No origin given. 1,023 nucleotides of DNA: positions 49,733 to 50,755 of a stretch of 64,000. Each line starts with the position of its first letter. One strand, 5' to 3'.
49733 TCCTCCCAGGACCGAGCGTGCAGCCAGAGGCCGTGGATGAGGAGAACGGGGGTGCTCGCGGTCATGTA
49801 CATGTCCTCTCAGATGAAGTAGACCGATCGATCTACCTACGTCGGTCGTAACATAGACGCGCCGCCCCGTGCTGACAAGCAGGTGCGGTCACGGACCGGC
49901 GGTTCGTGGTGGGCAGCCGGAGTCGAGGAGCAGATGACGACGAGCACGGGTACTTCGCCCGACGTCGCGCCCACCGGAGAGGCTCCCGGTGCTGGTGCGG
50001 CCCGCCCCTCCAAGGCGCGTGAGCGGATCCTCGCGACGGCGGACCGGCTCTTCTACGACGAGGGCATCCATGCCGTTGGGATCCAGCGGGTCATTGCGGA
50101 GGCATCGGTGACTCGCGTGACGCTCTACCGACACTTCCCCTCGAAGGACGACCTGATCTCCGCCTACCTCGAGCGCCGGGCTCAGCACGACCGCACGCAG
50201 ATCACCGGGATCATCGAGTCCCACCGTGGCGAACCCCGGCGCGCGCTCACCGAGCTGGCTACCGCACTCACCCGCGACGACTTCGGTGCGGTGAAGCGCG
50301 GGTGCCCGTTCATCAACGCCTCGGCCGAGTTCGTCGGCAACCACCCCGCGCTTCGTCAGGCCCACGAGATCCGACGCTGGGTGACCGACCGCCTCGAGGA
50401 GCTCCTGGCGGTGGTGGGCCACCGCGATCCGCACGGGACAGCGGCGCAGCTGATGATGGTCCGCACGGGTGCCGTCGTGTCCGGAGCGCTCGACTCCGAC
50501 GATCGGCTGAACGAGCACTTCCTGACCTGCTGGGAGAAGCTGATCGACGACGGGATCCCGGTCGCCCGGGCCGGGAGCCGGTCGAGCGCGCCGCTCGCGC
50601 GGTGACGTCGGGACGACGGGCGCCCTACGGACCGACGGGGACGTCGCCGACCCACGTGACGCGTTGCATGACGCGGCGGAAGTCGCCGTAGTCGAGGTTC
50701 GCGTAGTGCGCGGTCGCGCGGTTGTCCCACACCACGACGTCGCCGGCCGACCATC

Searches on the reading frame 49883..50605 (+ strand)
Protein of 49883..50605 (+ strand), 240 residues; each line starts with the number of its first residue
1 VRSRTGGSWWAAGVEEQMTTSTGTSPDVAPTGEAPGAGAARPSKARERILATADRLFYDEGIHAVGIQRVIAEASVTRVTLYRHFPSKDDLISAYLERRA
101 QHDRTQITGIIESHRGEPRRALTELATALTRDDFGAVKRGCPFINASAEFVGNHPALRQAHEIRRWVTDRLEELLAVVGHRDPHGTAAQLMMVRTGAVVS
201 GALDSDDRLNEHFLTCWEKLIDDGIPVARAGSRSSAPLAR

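Call 47: search_protein_families(library=pfam, proteins=[window:49883-50605:+], max_evalue=0.001)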
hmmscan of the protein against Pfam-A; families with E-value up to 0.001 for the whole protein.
window:49883-50605:+ (240 aa): 2 families
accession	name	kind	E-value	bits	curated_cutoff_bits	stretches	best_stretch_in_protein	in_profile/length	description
PF00440.29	TetR_N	-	9e-15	54.6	24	1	49-94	1-46/47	Bacterial regulatory proteins, tetR family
PF16925.10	TetR_C_13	-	7e-06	26.8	27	1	118-208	3-100/109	Tetracyclin repressor-like, C-terminal domain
